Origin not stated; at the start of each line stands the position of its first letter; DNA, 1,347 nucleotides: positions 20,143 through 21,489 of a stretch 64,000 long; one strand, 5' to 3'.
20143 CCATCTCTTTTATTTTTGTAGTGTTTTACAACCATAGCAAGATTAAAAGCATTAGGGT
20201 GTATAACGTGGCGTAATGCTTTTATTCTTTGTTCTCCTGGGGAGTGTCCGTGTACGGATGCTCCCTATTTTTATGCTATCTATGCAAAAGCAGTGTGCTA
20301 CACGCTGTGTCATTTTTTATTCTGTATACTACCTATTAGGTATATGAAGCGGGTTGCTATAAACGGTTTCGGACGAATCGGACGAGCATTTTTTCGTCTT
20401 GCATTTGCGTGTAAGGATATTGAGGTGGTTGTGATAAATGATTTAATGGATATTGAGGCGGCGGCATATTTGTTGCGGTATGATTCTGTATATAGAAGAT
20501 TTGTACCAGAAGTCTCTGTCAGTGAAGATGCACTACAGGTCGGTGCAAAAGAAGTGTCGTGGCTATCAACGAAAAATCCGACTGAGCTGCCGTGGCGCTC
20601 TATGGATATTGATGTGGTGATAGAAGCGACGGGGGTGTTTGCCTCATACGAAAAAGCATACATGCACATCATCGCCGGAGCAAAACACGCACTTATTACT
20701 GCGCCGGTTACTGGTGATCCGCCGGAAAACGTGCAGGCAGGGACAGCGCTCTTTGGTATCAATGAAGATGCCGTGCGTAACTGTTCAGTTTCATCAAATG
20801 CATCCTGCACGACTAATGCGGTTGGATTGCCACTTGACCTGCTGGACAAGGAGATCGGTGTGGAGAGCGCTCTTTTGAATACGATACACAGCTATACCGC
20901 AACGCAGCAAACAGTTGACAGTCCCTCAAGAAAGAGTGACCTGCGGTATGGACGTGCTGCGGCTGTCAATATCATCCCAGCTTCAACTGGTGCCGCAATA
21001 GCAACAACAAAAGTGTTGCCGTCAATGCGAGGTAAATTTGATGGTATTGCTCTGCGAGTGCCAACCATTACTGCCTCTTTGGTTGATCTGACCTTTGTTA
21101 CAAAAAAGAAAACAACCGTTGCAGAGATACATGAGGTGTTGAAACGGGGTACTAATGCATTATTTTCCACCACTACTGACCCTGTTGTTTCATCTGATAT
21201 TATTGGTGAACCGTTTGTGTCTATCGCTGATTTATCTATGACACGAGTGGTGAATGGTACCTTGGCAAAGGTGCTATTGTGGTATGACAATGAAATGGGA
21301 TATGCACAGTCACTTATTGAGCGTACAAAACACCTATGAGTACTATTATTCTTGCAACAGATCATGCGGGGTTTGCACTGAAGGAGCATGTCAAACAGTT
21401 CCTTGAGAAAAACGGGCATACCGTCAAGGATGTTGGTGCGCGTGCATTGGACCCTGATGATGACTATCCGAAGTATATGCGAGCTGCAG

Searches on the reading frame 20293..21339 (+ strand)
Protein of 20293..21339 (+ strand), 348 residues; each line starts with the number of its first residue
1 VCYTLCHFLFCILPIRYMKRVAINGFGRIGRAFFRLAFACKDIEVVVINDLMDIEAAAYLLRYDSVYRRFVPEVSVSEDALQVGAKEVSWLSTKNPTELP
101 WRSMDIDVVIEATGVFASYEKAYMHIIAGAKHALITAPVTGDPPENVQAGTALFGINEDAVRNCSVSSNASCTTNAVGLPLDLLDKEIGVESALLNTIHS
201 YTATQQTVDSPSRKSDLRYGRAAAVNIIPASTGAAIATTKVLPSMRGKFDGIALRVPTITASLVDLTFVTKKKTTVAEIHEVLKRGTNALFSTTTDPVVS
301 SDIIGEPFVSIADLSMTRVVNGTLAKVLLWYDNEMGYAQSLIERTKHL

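Call 9: search_protein_families(library=pfam, proteins=[window:20293-21339:+], max_evalue=0.001)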
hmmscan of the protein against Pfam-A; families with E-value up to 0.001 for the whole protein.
window:20293-21339:+ (348 aa): 2 families
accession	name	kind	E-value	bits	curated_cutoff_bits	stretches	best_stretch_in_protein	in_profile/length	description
PF02800.25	Gp_dh_C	-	3.4e-47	160.4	24.4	1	182-331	6-158/158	Glyceraldehyde 3-phosphate dehydrogenase, C-terminal domain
PF00044.30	Gp_dh_N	-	4.8e-35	120.3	31.7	1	20-118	2-100/101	Glyceraldehyde 3-phosphate dehydrogenase, NAD binding domain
